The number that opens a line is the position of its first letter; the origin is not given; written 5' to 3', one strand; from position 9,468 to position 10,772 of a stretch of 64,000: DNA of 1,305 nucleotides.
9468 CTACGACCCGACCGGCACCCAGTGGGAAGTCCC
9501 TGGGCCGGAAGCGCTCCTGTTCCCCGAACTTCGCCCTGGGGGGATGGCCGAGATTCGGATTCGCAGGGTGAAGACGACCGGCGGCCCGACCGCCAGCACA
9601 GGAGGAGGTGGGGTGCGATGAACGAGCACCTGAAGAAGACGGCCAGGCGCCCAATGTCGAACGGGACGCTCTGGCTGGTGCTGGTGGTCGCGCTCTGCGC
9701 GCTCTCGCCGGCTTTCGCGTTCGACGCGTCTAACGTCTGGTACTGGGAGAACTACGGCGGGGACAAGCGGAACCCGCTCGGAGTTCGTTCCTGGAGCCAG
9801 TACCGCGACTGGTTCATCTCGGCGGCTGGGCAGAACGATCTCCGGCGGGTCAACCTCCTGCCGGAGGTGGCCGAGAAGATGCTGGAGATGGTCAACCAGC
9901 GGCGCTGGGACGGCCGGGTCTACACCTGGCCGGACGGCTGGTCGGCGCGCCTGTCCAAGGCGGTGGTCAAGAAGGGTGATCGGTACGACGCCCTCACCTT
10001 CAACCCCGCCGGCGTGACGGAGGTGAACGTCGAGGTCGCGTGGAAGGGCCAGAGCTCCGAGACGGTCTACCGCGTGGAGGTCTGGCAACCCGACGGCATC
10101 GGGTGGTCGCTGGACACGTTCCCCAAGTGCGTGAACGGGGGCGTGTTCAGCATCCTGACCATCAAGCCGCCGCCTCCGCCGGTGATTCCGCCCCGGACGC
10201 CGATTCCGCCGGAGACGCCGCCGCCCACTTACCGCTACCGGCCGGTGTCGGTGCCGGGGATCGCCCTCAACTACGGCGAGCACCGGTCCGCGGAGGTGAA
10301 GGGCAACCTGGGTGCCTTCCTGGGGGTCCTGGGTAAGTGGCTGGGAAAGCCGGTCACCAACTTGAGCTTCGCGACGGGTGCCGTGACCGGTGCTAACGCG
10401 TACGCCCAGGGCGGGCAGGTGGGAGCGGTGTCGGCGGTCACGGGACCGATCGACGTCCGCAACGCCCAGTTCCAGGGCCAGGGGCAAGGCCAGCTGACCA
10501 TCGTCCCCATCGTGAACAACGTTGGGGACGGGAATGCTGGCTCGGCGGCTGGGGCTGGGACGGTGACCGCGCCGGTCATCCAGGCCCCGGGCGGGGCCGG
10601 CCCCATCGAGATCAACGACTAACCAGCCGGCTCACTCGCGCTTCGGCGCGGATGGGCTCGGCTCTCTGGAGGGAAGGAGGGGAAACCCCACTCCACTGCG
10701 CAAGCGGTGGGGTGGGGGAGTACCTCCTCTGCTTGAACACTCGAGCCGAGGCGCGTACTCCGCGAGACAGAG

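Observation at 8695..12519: Four-gene secreted-protein cluster sharing a QGQGQG-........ module; last gene has an LPxAG sortase-type signal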

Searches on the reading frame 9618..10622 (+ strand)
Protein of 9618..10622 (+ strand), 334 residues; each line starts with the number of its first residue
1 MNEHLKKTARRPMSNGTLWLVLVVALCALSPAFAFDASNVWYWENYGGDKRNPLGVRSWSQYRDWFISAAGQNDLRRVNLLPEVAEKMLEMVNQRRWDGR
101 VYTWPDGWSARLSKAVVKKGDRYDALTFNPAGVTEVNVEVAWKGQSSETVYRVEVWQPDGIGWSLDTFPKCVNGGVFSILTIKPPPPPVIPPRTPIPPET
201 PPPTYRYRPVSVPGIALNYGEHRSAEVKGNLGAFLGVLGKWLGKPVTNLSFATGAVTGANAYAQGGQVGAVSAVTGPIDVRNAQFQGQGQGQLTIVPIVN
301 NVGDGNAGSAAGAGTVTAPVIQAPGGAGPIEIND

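Call 6: search_protein_families(library=pfam, proteins=[window:9618-10622:+], max_evalue=0.1)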
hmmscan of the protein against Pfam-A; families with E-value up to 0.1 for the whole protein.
window:9618-10622:+ (334 aa): 0 families

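Call 7: search_protein_families(library=ncbifam, proteins=[window:9618-10622:+], max_evalue=0.1)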
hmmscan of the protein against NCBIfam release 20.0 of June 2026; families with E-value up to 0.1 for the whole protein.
window:9618-10622:+ (334 aa): 0 families

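Call 11: find_homologous_proteins(query=window:9618-10622:+, max_evalue=0.001)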
Query window:9618-10622:+ (334 aa): 1 proteins with E <= 0.001 among 4031 candidates.
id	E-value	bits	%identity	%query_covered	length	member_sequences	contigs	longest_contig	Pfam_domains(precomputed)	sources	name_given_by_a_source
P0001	3.3e-226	768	100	100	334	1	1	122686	-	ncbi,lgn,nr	ncbi:hypothetical protein HY375_01710 [Candidatus Berkelbacteria bacterium]|nr:hypothetical protein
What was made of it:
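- Tried and rejected: Word-index search with G2 found only the protein itself (call 11).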

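Call 16: find_encoding_contigs(protein=P0001, flank=10000, max_places=6)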
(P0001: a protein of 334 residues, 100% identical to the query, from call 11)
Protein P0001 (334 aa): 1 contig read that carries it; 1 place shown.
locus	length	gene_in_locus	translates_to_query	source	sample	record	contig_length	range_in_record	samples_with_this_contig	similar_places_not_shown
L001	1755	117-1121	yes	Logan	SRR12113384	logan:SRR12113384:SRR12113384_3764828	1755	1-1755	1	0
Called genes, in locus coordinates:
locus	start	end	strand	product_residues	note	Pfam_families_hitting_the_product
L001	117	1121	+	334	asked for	-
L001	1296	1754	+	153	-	?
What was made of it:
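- Tried and rejected: A look-up of P0001 returned only a 1.7 kb Logan contig, so the remaining ~58 kb of the 122.7 kb NCBI contig could not be read for a sortase (call 16).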

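Call 22: search_protein_representatives(protein=window:9618-10622:+)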
Query: 334 residues. Proteins with E-value up to 0.001 (for the whole library): 15; up to 1e-10: 12; up to 1e-30: 6. The best 15 are listed.
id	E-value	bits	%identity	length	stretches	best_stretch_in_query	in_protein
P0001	1.1e-226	768.1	100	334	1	1-334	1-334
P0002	5.6e-42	160.5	39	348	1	38-322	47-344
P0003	8.2e-42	160.0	38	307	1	20-314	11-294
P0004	1.4e-34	136.2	41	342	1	32-314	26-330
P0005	2.5e-31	125.5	37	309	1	28-312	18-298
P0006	4.4e-31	124.7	35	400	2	20-315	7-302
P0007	1.9e-25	106.1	34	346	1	41-302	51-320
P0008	1.7e-22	96.5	33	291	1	18-270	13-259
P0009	2.0e-17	79.7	32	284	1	22-263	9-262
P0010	7.6e-17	77.9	31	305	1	18-294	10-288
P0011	5.8e-14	68.4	32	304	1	38-295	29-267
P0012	7.1e-11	58.2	27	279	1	17-260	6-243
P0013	3.5e-09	52.7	29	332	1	20-277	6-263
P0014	3.2e-06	42.9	26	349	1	24-314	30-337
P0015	4.8e-05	39.1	29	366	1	20-239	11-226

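Call 25: find_homologous_proteins(query=A3, max_evalue=0.001)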
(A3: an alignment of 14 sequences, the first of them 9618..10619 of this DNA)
Query A3 (14 sequences) (334 aa, profile of the alignment): 2 proteins with E <= 0.001 among 8000 candidates.
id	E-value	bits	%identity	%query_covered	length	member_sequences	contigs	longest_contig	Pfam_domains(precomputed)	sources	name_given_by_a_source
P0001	7.5e-95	335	100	100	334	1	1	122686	-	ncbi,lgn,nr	ncbi:hypothetical protein HY375_01710 [Candidatus Berkelbacteria bacterium]|nr:hypothetical protein 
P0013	1.7e-90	321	26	73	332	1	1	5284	-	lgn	-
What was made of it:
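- Tried and rejected: Word-index search with the family alignment A3 was saturated by low-complexity words and returned only 2 proteins (call 25).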

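Call 26: list_cluster_members(proteins=[P0002, P0003, P0004, P0005, P0006, P0007, P0008, P0009, P0010, P0011])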
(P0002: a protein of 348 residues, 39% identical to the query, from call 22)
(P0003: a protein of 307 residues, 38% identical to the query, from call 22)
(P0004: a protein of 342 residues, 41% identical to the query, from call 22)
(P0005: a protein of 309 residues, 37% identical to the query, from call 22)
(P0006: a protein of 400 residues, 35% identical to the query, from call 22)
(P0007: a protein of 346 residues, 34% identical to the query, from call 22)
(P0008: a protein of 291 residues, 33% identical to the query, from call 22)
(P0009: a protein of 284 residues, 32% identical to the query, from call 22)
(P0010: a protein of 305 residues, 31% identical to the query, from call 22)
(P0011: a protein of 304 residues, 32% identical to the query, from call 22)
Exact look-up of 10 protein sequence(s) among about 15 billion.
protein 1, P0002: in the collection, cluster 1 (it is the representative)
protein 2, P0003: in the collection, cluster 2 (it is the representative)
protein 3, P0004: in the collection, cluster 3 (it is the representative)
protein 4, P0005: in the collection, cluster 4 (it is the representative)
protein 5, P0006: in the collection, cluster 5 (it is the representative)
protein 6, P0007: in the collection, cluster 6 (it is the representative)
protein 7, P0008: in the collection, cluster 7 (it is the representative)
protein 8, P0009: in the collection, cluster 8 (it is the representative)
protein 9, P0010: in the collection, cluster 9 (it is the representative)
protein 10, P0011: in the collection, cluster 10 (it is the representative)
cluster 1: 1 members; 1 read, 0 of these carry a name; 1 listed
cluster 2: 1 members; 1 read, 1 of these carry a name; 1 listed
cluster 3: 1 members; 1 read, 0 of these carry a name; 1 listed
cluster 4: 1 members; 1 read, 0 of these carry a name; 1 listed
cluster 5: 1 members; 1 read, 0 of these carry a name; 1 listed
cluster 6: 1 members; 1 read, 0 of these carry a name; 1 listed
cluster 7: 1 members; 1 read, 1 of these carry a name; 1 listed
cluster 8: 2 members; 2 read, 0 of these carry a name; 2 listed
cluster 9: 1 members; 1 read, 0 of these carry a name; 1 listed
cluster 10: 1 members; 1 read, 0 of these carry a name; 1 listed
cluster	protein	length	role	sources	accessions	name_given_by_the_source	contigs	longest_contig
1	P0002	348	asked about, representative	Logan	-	-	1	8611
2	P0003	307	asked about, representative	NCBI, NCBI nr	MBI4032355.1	hypothetical protein HY374_01475 [Candidatus Berkelbacteria bacterium] | hypothetical protein [Candidatus Berkelbacteria bacterium]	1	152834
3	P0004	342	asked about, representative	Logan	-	-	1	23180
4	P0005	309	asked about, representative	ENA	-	-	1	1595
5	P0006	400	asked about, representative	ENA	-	-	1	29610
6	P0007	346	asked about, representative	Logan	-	-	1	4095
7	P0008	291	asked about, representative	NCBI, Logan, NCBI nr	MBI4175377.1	hypothetical protein HY523_02035 [Candidatus Berkelbacteria bacterium] | hypothetical protein [Candidatus Berkelbacteria bacterium]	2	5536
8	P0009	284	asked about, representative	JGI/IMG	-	-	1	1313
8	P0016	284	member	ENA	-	-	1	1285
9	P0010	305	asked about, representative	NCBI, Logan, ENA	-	-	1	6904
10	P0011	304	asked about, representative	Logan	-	-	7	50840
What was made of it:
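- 9618..10622 (+): G2: secreted 334-aa protein. Order of parts: leader, globular N-domain, Pro-rich linker, conserved helix motif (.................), G/A/S/Q-rich tail ending in the module. Three carry the NCBI name Candidatus Berkelbacteria (calls 11, 26).
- There are 15 hits among 1.84 billion representatives, and three carry the NCBI name Candidatus Berkelbacteria (calls 11, 22, 26).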

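Call 27: find_encoding_contigs(protein=P0003, flank=10000, max_places=3)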
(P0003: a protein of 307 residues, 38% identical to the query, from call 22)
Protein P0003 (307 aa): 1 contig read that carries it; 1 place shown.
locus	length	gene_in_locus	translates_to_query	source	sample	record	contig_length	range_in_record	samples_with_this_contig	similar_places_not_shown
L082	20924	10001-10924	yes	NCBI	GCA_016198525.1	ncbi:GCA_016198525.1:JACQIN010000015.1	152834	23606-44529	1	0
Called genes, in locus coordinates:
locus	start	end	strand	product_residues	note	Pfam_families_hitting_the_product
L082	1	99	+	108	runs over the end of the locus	PF00829:Ribosomal_L21p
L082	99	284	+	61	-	PF00584:SecE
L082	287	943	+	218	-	PF02357:NusG, PF00467:KOW (weak)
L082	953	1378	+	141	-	PF03946:Ribosomal_L11_N, PF00298:Ribosomal_L11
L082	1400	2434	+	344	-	-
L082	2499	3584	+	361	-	PF02481:DNA_processg_A, PF17782:WHD_DprA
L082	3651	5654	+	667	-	PF01751:Toprim, PF01131:Topoisom_bac, PF01396:Zn_ribbon_Top1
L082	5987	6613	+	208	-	PF00633:HHH (faint), PF21176:RecR_HhH, PF02132:RecR_ZnF, PF01751:Toprim, PF13662:Toprim_4, PF21175:RecR_C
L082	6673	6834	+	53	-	-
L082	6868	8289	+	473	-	PF01406:tRNA-synt_1e, PF09334:tRNA-synt_1g (faint), PF23493:CysS_C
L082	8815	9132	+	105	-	-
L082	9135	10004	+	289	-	-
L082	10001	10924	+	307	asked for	-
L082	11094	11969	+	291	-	-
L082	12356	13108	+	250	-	-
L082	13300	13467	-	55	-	-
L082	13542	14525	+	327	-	PF03462:PCRF, PF00472:RF-1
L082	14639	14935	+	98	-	PF02575:YbaB_DNA_bd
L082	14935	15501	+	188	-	PF01195:Pept_tRNA_hydro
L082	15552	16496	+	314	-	PF00687:Ribosomal_L1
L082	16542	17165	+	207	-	PF02223:Thymidylate_kin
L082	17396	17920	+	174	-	PF00466:Ribosomal_L10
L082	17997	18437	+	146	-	PF16320:Ribosomal_L12_N, PF00542:Ribosomal_L12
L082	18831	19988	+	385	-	PF01702:TGT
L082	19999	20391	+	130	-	-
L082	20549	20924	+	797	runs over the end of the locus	PF26449:DUF8128, PF12696:TraG-D_C (faint)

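Call 28: find_encoding_contigs(protein=P0013, flank=10000, max_places=3)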
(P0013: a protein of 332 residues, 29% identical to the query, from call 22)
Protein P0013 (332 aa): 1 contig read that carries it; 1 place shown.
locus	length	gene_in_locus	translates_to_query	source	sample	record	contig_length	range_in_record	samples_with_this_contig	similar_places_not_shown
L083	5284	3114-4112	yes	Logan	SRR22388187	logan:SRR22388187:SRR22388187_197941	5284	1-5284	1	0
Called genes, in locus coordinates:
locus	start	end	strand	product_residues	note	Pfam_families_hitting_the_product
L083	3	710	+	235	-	?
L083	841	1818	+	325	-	PF00696:AA_kinase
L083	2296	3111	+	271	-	-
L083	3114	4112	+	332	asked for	-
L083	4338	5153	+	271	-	-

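Call 32: find_encoding_contigs(protein=P0011, flank=10000, max_places=2)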
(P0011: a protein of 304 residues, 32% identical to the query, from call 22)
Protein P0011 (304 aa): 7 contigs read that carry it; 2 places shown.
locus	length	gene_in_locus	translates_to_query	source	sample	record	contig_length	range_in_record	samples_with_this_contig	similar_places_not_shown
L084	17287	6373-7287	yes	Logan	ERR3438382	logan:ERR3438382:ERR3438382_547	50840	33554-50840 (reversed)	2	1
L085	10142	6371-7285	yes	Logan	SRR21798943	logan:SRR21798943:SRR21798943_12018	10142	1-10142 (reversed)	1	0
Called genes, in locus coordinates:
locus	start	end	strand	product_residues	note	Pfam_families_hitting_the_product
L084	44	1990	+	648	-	PF01751:Toprim, PF01131:Topoisom_bac, PF01396:Zn_ribbon_Top1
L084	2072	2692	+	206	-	PF21176:RecR_HhH, PF02132:RecR_ZnF (weak), PF01751:Toprim, PF13662:Toprim_4, PF21175:RecR_C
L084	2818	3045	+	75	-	-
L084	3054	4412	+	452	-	PF00133:tRNA-synt_1 (faint), PF01406:tRNA-synt_1e, PF09334:tRNA-synt_1g, PF23493:CysS_C (weak)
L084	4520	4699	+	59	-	-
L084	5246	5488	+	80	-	-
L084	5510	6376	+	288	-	-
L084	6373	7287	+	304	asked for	-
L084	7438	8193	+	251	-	-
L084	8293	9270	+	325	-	PF03462:PCRF, PF00472:RF-1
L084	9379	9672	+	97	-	PF02575:YbaB_DNA_bd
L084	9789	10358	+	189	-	PF01195:Pept_tRNA_hydro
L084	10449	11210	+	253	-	PF00687:Ribosomal_L1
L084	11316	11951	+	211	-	PF02223:Thymidylate_kin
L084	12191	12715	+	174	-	PF00466:Ribosomal_L10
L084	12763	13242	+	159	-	PF16320:Ribosomal_L12_N, PF00542:Ribosomal_L12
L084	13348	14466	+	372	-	PF01702:TGT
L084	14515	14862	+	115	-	-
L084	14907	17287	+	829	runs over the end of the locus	PF26449:DUF8128, PF10412:TrwB_AAD_bind (weak)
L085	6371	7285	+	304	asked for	-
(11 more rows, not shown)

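Call 33: find_encoding_contigs(protein=P0006, flank=10000, max_places=2)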
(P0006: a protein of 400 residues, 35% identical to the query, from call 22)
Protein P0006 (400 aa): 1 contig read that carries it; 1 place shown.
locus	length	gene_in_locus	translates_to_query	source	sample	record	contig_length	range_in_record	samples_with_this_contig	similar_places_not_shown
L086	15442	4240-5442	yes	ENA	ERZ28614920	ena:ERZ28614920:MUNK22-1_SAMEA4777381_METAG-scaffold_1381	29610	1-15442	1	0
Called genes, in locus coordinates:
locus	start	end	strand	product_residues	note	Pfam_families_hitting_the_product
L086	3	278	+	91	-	?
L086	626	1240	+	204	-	PF21176:RecR_HhH, PF02132:RecR_ZnF, PF01751:Toprim, PF13662:Toprim_4, PF21175:RecR_C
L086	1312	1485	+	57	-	-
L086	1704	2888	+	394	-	PF01406:tRNA-synt_1e, PF09190:DALR_2 (weak)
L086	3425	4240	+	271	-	-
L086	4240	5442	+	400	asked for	-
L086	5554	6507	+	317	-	-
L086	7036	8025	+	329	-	PF03462:PCRF, PF00472:RF-1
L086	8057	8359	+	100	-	PF02575:YbaB_DNA_bd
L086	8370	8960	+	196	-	PF01195:Pept_tRNA_hydro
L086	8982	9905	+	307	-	PF00687:Ribosomal_L1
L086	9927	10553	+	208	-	PF13521:AAA_28 (weak), PF02223:Thymidylate_kin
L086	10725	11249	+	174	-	PF00466:Ribosomal_L10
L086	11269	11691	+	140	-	PF16320:Ribosomal_L12_N, PF00542:Ribosomal_L12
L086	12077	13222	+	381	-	PF01702:TGT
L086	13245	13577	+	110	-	-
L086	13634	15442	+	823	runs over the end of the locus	PF26449:DUF8128, PF02534:T4SS-DNA_transf (faint), PF10412:TrwB_AAD_bind (faint)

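Call 34: find_encoding_contigs(protein=P0004, flank=10000, max_places=2)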
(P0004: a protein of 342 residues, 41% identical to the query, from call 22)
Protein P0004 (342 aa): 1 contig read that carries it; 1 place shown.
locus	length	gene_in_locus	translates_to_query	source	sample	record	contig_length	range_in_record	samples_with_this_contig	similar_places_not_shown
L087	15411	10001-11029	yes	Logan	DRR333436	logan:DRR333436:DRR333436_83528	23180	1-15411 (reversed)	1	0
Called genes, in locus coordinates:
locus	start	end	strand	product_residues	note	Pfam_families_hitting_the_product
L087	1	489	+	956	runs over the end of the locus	PF00133:tRNA-synt_1, PF09334:tRNA-synt_1g (weak), PF08264:Anticodon_1, PF19302:DUF5915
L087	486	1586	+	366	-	PF01098:FTSW_RODA_SPOVE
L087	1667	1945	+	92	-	PF00829:Ribosomal_L21p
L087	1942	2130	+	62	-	PF00584:SecE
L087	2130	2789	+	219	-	PF02357:NusG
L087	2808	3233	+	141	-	PF03946:Ribosomal_L11_N, PF00298:Ribosomal_L11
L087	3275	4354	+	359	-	PF02481:DNA_processg_A, PF17782:WHD_DprA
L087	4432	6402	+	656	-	PF01751:Toprim, PF01131:Topoisom_bac, PF01396:Zn_ribbon_Top1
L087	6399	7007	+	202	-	PF21176:RecR_HhH, PF02132:RecR_ZnF, PF01751:Toprim, PF13662:Toprim_4, PF21175:RecR_C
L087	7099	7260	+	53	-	-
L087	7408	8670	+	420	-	PF01406:tRNA-synt_1e, PF09334:tRNA-synt_1g (faint), PF23493:CysS_C (faint)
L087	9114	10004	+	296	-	-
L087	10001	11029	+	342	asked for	-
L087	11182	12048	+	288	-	-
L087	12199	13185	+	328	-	PF03462:PCRF, PF00472:RF-1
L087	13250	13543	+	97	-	PF02575:YbaB_DNA_bd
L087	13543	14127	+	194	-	PF01195:Pept_tRNA_hydro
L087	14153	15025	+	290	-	PF00687:Ribosomal_L1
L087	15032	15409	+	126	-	?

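Call 46: predict_structure(alignment_id=A3)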
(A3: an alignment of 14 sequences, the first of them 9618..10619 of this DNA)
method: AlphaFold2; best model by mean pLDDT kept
length: 334 residues; sequences in the alignment: 14
mean_pLDDT: 61.8   pTM: 0.46
mean pLDDT of the five models: 61.8, 61.4, 59.2, 58.4, 56.0
residues with pLDDT >= 90: 59; 70-90: 81; 50-70: 62; < 50: 132
segments of 3 or more residues with pLDDT < 50: 1-6, 30-36, 172-175, 212-228, 243-334
pLDDT, mean of each block of 10 residues (from residue 1): 47 67 70 54 69 75 88 84 94 93 96 93 78 79 85 94 87 54 79 63 49 47 45 54 41 31 28 29 34 35 33 35 39 32
secondary structure, 60 per line:
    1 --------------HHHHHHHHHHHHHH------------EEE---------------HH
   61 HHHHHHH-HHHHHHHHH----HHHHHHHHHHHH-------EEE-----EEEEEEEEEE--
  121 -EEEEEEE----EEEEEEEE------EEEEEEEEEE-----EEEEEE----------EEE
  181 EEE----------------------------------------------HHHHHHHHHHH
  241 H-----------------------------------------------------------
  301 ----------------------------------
elements in order: H15-28 E41-43 H59-67 H69-77 H82-93 E101-103 E109-118 E122-128 E133-140 E147-156 E162-167 E178-183 H230-241
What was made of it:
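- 9720..10166 (+): G2 globular N-terminal domain (aa 35-183): three helices, then a beta sandwich or barrel. AF2 with 14 sequences gives block pLDDT 69-96 over residues ~41-170 (call 46).
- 10455..10583 (+): Module copy in G2 (aa 280-322): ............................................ The region is predicted disordered as a monomer (pLDDT ~30, call 46).
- AF2 leaves the tail disordered (pLDDT ~30, call 46). The monomer tail is predicted disordered (call 46).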

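Call 49: search_protein_families(library=pfam, proteins=[L082:11094-11966:+, L086:5554-6504:+, L087:11182-12045:+, L084:7438-8190:+, L083:4338-5150:+, L082:9135-10001:+, L087:9114-10001:+, L084:5510-6373:+, L083:2296-3108:+, L086:3425-4237:+], max_evalue=1)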
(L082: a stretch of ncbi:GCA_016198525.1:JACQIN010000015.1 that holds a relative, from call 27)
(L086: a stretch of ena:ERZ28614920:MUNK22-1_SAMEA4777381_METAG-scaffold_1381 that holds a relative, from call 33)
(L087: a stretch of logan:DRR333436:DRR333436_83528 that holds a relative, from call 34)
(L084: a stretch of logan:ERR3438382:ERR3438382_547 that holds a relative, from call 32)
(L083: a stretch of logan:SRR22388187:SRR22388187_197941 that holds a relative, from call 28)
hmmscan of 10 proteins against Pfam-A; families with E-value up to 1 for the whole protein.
L082:11094-11966:+ (291 aa): 2 families
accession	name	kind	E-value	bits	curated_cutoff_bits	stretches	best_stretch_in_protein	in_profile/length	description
PF00746.26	Gram_pos_anchor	-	0.015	15.7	20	1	247-282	2-40/43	LPXTG cell wall anchor motif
PF17093.10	PBP_N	-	0.72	10.3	30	1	60-109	24-72/138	Penicillin-binding protein N-terminus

L086:5554-6504:+ (317 aa): 1 family
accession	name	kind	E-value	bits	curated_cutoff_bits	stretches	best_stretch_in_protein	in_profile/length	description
PF00746.26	Gram_pos_anchor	-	0.017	15.5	20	1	276-308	7-40/43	LPXTG cell wall anchor motif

L087:11182-12045:+ (288 aa): 1 family
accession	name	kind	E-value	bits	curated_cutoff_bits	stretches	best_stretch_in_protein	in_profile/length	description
PF00746.26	Gram_pos_anchor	-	0.0002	21.7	20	1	244-277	6-41/43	LPXTG cell wall anchor motif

L084:7438-8190:+ (251 aa): 2 families
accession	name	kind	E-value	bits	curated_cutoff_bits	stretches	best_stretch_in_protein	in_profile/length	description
PF16118.10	DUF4834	-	0.0017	19.7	27.8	1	6-74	13-81/99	Domain of unknown function (DUF4834)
PF22575.2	Vir1p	-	0.5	8.4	29.5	1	12-83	344-411/922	Virilizer, yeast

L083:4338-5150:+ (271 aa): 1 family
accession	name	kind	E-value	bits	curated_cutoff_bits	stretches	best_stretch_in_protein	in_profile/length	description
PF00746.26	Gram_pos_anchor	-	1.2e-05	25.5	20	1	220-256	2-38/43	LPXTG cell wall anchor motif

L082:9135-10001:+ (289 aa): 1 family
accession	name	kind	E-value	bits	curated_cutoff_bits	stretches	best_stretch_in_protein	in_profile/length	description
PF24052.1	Phage_lipoprotein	-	0.18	12.2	27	0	211-240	39-69/80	Phage lipoprotein family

L087:9114-10001:+ (296 aa): 0 families

L084:5510-6373:+ (288 aa): 2 families
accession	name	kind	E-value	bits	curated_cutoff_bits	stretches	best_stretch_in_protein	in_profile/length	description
PF25335.1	GRDP_C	-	0.024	15.2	27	0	72-108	88-124/143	Glycine Rich Domain Protein C-terminal domain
PF11008.14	DUF2846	-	0.07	13.6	34.3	1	193-237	3-46/92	Protein of unknown function (DUF2846)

L083:2296-3108:+ (271 aa): 2 families
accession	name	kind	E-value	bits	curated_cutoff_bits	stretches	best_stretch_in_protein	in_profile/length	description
PF22820.2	TcaA_3rd_4th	-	0.038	14.4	27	1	203-227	11-36/73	TcaA protein 3rd/4th domain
PF17528.7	HdcB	-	0.047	14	30.4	1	208-246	60-99/174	Histidine decarboxylase maturation protein HdcB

L086:3425-4237:+ (271 aa): 1 family
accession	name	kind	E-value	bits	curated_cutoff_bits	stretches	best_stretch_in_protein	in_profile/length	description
PF15633.11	Tox-ART-HYD1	-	0.2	12.8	25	1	121-153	54-86/97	HYD1 signature containing ADP-ribosyltransferase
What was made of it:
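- Closest known: Cohesin-dockerin / SLH-anchored scaffoldins. Different: Here the two partners carry the same short low-complexity sequence, and no cohesin, dockerin or SLH hits were found (calls 6, 49).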

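Call 50: search_protein_families(library=ncbifam, proteins=[L082:11094-11966:+, L086:5554-6504:+, L087:11182-12045:+, L084:7438-8190:+, L083:4338-5150:+], max_evalue=1)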
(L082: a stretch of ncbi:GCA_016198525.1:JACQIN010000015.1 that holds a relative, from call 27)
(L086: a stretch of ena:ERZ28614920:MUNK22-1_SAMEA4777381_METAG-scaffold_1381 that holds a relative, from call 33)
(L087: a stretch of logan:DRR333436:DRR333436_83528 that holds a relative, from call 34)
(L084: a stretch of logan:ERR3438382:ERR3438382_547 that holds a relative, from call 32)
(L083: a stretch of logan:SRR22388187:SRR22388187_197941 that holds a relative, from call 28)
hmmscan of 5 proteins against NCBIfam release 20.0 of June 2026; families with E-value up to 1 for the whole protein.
L082:11094-11966:+ (291 aa): 2 families
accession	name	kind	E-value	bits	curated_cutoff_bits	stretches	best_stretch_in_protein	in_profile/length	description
NF005637.0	PRK07396.1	equivalog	0.013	14.9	380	0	20-65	34-77/273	1,4-dihydroxy-2-naphthoyl-CoA synthase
NF033846.1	Rumino_NPXTG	domain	0.02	15.2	23.5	1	255-275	2-22/30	NPXTG-anchored protein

L086:5554-6504:+ (317 aa): 3 families
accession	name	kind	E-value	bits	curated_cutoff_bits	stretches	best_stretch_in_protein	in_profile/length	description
TIGR01167.1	LPXTG_anchor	domain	0.0063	17.1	15.9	1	277-308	1-32/34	LPXTG cell wall anchor domain-containing protein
NF033073.1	LPXTG_double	subfamily_domain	0.067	13.2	48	1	276-308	31-63/66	doubled motif LPXTG anchor domain-containing protein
NF041193.1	lipo_SP0191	subfamily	0.42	10.6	75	1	1-53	1-55/190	SP0191 family lipoprotein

L087:11182-12045:+ (288 aa): 2 families
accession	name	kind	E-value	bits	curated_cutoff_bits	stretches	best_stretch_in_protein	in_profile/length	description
TIGR01167.1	LPXTG_anchor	domain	0.0034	18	15.9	1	246-276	1-31/34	LPXTG cell wall anchor domain-containing protein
NF042931.1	SAG1386_EF1546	equivalog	0.014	15.5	80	1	8-86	42-122/158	SAG1386/EF1546 family surface-associated protein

L084:7438-8190:+ (251 aa): 1 family
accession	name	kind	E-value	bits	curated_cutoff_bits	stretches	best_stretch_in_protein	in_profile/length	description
NF053819.1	EF0750_LPXTG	subfamily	0.00071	20.1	47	1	1-68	1-67/105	EF2685/EF0750 family sortase-dependent surface protein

L083:4338-5150:+ (271 aa): 3 families
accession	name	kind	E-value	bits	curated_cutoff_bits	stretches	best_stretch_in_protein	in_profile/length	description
TIGR01167.1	LPXTG_anchor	domain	0.0016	19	15.9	1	226-256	1-30/34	LPXTG cell wall anchor domain-containing protein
NF033073.1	LPXTG_double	subfamily_domain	0.039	14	48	1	226-256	32-62/66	doubled motif LPXTG anchor domain-containing protein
NF053819.1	EF0750_LPXTG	subfamily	0.064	13.8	47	1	206-256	52-102/105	EF2685/EF0750 family sortase-dependent surface protein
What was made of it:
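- On LPXTG cell-wall-anchored sortase substrate (PF00746 / TIGR01167): Among orthologues, TIGR01167 is passed in L083, L086 and L087, and PF00746 in L083 and L087 (calls 49, 50).
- Closest known: Canonical LPXTG sortase substrates of Gram-positive bacteria. Same: Orthologues pass the curated cutoffs (calls 49, 50).
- Several pass curated LPXTG-anchor cutoffs (calls 49, 50). Curated LPXTG HMM cutoffs are passed by three or four orthologues (calls 49, 50).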
